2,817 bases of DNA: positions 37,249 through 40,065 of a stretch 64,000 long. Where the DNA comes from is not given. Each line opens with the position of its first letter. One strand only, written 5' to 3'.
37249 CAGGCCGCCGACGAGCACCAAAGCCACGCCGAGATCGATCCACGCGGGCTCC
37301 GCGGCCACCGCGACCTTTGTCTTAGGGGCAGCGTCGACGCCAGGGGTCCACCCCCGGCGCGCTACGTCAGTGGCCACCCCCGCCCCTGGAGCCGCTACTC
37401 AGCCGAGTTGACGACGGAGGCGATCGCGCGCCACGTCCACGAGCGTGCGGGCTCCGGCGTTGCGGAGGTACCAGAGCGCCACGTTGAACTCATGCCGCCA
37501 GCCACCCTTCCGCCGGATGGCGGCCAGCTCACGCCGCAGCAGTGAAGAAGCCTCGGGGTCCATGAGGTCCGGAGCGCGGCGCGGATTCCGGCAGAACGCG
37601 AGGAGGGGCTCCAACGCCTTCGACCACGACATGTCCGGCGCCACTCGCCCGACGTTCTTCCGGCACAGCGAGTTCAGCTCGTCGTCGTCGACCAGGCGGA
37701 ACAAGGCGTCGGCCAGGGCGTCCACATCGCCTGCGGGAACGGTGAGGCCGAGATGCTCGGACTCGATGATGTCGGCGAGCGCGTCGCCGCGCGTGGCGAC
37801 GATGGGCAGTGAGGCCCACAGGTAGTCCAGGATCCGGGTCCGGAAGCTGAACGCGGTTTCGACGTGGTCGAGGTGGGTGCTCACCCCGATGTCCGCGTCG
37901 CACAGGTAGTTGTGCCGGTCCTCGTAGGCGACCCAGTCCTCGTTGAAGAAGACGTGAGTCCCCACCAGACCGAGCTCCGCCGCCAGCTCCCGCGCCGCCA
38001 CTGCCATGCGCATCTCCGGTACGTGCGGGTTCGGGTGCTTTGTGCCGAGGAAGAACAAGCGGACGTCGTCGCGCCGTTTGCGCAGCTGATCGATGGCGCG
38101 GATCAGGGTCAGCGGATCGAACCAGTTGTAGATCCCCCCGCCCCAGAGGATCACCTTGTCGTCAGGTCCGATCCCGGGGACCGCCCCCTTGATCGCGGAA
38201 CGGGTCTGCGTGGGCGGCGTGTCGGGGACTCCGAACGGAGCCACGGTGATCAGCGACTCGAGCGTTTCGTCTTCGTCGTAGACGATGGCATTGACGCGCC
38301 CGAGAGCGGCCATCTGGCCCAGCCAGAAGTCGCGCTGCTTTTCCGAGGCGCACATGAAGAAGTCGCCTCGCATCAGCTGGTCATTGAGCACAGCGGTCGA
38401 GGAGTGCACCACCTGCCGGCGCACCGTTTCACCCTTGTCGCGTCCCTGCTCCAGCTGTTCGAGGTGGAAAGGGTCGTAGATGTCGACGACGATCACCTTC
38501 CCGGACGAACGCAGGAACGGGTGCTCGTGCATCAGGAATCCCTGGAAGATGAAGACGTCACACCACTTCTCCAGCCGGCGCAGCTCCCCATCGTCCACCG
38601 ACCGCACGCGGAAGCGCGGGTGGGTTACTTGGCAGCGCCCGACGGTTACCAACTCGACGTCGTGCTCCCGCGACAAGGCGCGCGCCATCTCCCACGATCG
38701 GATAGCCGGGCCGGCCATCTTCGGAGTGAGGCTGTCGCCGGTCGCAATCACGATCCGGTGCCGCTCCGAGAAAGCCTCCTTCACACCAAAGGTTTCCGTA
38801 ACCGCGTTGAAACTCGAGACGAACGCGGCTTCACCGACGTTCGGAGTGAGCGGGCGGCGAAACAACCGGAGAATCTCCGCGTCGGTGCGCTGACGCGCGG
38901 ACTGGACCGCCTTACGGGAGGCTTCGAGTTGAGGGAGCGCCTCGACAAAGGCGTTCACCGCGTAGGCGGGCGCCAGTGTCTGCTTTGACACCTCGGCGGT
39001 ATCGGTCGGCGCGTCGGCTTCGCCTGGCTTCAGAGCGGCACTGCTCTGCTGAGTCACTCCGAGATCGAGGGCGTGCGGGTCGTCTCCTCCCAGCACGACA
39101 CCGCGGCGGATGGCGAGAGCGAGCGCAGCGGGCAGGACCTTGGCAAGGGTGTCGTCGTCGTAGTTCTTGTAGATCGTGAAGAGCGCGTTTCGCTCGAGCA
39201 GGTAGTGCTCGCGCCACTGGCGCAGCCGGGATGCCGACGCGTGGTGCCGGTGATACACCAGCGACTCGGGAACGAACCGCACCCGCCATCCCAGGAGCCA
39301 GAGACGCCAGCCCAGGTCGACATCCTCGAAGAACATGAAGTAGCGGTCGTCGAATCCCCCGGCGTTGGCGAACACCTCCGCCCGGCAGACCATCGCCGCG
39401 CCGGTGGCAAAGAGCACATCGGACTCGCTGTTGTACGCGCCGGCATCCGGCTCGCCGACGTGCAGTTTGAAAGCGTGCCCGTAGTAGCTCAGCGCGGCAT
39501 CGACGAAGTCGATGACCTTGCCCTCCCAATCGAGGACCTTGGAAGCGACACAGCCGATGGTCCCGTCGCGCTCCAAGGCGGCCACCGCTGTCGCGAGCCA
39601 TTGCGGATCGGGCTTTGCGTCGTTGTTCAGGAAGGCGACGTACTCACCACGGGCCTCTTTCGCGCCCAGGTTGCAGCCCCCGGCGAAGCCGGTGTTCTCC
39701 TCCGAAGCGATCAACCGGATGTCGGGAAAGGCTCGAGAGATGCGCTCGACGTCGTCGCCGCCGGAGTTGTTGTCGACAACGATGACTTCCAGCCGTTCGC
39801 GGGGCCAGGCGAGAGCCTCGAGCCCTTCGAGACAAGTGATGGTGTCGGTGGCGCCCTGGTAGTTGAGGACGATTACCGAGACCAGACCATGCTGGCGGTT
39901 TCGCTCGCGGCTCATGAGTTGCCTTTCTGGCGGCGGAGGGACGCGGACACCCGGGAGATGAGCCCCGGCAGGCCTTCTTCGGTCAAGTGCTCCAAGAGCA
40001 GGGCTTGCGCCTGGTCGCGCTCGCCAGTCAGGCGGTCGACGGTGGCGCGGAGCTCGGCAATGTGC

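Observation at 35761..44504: ABC-transporter-dependent glycan assembly operon with all hallmarks of terminal-cap-controlled chain length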

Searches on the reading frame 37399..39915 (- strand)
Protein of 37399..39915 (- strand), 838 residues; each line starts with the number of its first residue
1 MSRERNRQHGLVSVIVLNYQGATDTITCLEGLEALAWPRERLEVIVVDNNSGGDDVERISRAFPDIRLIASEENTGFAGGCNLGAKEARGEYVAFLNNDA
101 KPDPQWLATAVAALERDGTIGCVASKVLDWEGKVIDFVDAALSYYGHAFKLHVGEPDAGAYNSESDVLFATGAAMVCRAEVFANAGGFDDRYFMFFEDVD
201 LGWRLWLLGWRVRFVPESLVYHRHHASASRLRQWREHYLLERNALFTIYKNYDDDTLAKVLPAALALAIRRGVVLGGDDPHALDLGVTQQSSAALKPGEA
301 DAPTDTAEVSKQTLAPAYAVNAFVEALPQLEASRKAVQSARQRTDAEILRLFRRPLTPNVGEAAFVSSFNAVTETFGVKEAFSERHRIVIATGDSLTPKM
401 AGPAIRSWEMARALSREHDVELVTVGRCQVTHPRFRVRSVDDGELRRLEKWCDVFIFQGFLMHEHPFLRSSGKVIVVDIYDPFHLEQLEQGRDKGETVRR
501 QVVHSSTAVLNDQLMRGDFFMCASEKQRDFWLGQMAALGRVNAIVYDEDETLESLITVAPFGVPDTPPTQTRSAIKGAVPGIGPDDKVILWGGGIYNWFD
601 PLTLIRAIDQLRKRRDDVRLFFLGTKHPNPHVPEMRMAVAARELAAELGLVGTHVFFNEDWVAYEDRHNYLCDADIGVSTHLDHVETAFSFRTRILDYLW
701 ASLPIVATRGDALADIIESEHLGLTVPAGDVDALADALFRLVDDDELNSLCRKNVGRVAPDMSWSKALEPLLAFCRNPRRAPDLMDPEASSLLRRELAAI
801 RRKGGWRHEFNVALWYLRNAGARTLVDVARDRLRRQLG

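Call 3: search_protein_families(library=pfam, proteins=[window:37399-39915:-], max_evalue=0.01)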
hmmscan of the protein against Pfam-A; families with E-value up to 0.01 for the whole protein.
window:37399-39915:- (838 aa): 7 families
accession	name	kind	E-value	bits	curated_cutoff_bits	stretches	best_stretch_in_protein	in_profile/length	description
PF00535.33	Glycos_transf_2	-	8.9e-21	75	23.3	1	13-124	1-113/168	Glycosyl transferase family 2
PF13641.12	Glyco_tranf_2_3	-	3.3e-17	63.7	27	1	12-227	3-216/230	Glycosyltransferase like family 2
PF13692.12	Glyco_trans_1_4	-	5.1e-15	56.4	27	1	587-744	2-142/142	Glycosyl transferases group 1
PF00534.26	Glycos_transf_1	-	4.8e-09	36.4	26.4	1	582-754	11-168/172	Glycosyl transferases group 1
PF13632.12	Glyco_trans_2_3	-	5e-09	36.7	27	1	93-240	2-142/198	Glycosyl transferase family group 2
PF10111.15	Glyco_tranf_2_2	-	1.1e-06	28.8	27.3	1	40-238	28-232/276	Glycosyltransferase like family 2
PF13506.12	Glyco_transf_21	-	8.7e-05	22.5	21.7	1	86-238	27-169/174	Glycosyl transferase family 21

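Call 7: search_protein_families(library=ncbifam, proteins=[window:37399-39915:-], max_evalue=0.001)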
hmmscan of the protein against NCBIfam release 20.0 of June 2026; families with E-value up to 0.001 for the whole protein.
window:37399-39915:- (838 aa): 17 families
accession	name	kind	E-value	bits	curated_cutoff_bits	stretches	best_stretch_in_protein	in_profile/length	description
TIGR03965.1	mycofact_glyco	equivalog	3.4e-36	125.1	280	1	12-238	76-296/467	mycofactocin biosynthesis glycosyltransferase MftF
NF041875.1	EPS_EpsD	equivalog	9.7e-20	71.2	370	1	12-229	1-214/325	exopolysaccharide biosynthesis glycosyltransferase EpsD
NF041394.1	GtaseAglG_Halo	equivalog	5e-13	49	440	1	36-190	27-176/304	glucosyl-dolichyl phosphate glucuronosyltransferase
TIGR04283.1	glyco_like_mftF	equivalog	1.7e-12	47.4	182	1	12-220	1-183/221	TIGR04283 family arsenosugar biosynthesis glycosyltransferase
NF038302.1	EPS_HpsE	equivalog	5.8e-12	45.2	300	1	13-233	4-231/307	hormogonium polysaccharide biosynthesis glycosyltransferase HpsE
TIGR01556.1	rhamnosyltran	subfamily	1.2e-11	44.4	200.55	1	38-228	18-206/281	rhamnosyltransferase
TIGR03937.1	PgaC_IcaA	equivalog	1.2e-11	44.2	422.3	1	6-124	41-160/407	poly-beta-1,6-N-acetyl-D-glucosamine synthase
NF007482.0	PRK10073.1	equivalog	1.5e-09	37.3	423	1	9-109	5-105/334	glycosyltransferase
TIGR03111.1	glyc2_xrt_Gpos1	hypoth_equivalog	1.3e-06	27.4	363.95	1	10-129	49-171/439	TIGR03111 family XrtG-associated glycosyltransferase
TIGR03449.1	mycothiol_MshA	equivalog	2e-06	27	462.5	1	572-773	207-398/406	D-inositol-3-phosphate glycosyltransferase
NF047683.1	TeichurnBiosyTuaG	equivalog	2.2e-06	27.5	400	1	7-115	3-112/252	teichuronic acid biosynthesis protein TuaG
TIGR02468.1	sucrsPsyn_pln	equivalog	4.1e-06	24.9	1143.95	1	701-766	594-659/1051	sucrose-phosphate synthase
NF038299.1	EPS_HpsN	equivalog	1.2e-05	24.5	425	1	12-222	3-220/317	hormogonium polysaccharide biosynthesis glycosyltransferase HpsN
NF045692.1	OglycostaseCruG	equivalog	1.5e-05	24.2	600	1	7-217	38-250/386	2'-O-glycosyltransferase CruG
NF050819.1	PolSacchBiosHfsG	equivalog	3.3e-05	23.2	500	1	32-119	29-122/302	polysaccharide biosynthesis protein HfsG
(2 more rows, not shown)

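Call 14: search_solved_structures(query=window:37399-39915:-, max_evalue=0.01)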
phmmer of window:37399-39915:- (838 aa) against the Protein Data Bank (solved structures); distinct sequences matched with E-value up to 0.01: 14.
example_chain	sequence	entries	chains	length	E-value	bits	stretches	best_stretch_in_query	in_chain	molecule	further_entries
9jma_A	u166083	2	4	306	1.4e-10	43.3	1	11-115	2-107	GalNAc(5)-diNAcBac-PP-undecaprenol beta-1,3-glucosyltransferase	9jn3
2z87_A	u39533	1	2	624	2.5e-10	42.4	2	10-135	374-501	Chondroitin synthase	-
2z86_A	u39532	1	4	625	2.5e-10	42.4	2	10-135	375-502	Chondroitin synthase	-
6yv7_B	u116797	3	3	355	1.9e-05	26.3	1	12-124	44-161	Glycosyl transferase, family 2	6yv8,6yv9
6yv7_A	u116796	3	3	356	1.9e-05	26.3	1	12-124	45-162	Glycosyl transferase, family 2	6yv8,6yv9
2d7i_A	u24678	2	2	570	4.9e-05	24.9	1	38-224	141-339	Polypeptide N-acetylgalactosaminyltransferase 10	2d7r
6p61_A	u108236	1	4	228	9.2e-05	24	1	11-100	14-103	Glycosyltransferase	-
8uhv_A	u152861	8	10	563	0.00024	22.6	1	56-226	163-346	Glycosyl transferase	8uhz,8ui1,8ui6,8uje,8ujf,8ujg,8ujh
3bcv_A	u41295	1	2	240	0.00028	22.4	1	12-108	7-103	Putative glycosyltransferase protein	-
6e4r_A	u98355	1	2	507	0.00036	22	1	56-236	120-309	polypeptide N-acetylgalactosaminyltransferase 9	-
6e4q_A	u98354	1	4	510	0.00037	22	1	56-236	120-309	polypeptide N-acetylgalactosaminyltransferase 9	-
6pxu_A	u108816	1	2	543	0.00071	21.1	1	41-132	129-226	Polypeptide N-acetylgalactosaminyltransferase 12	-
5tze_C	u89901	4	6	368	0.004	18.6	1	13-115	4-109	Glycosyl transferase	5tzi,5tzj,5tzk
5tz8_A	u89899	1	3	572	0.0088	17.4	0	13-115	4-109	Glycosyl transferase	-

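Call 64: find_homologous_proteins(query=window:37399-39915:-, max_evalue=1e-10)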
Query window:37399-39915:- (838 aa): 3406 proteins with E <= 1e-10 among 8000 candidates; the best 120 are listed.
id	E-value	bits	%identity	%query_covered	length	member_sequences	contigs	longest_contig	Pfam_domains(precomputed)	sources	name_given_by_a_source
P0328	0.0e+0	1775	90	100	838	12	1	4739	PF13632.13,PF10111.15,PF13641.13,PF00534.27,PF00535.33,PF13692.13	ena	-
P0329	0.0e+0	1689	85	99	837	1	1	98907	PF13632.13,PF13641.13,PF00534.27,PF00535.33,PF13692.13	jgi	jgi:GT2 family glycosyltransferase/glycosyltransferase involved in cell wall biosynthesis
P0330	0.0e+0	1677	84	100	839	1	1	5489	PF13632.13,PF10111.15,PF13641.13,PF00534.27,PF00535.33,PF13692.13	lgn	-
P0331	0.0e+0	1659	83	100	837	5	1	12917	PF13632.13,PF13641.13,PF00534.27,PF00535.33,PF13692.13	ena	-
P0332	0.0e+0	1439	75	99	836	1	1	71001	PF13632.13,PF10111.15,PF13641.13,PF00534.27,PF00535.33,PF13692.13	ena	-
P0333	0.0e+0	1412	73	99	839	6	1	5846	PF13632.13,PF13641.13,PF00534.27,PF00535.33,PF13692.13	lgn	-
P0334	0.0e+0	1375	71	99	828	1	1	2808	PF13632.13,PF13641.13,PF00534.27,PF00535.33,PF13692.13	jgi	jgi:GT2 family glycosyltransferase/glycosyltransferase involved in cell wall biosynthesis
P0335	0.0e+0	1374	71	99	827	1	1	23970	PF13632.13,PF10111.15,PF13641.13,PF00534.27,PF00535.33,PF13692.13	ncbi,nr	ncbi:MAG TPA: glycosyltransferase [Acidimicrobiales bacterium]|nr:glycosyltransferase [Acidimicrobia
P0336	0.0e+0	1297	69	98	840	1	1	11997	PF13632.13,PF10111.15,PF13641.13,PF00534.27,PF00535.33,PF13692.13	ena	-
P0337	0.0e+0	1243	66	98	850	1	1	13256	PF13632.13,PF10111.15,PF13641.13,PF00534.27,PF00535.33,PF13692.13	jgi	jgi:GT2 family glycosyltransferase/glycosyltransferase involved in cell wall biosynthesis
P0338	0.0e+0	1237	64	98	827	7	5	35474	PF13632.13,PF10111.15,PF13641.13,PF00534.27,PF00535.33,PF13692.13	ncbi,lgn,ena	-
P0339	0.0e+0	1232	64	98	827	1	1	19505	PF13632.13,PF10111.15,PF13641.13,PF00534.27,PF00535.33,PF13692.13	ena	-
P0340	0.0e+0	1228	65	98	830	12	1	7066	PF13632.13,PF10111.15,PF13641.13,PF00534.27,PF00535.33,PF13692.13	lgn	-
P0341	0.0e+0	1219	65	99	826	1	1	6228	PF13632.13,PF10111.15,PF13641.13,PF00534.27,PF00535.33,PF13692.13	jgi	-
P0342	0.0e+0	1214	64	97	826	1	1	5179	PF13632.13,PF10111.15,PF13641.13,PF00534.27,PF00535.33,PF13692.13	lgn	-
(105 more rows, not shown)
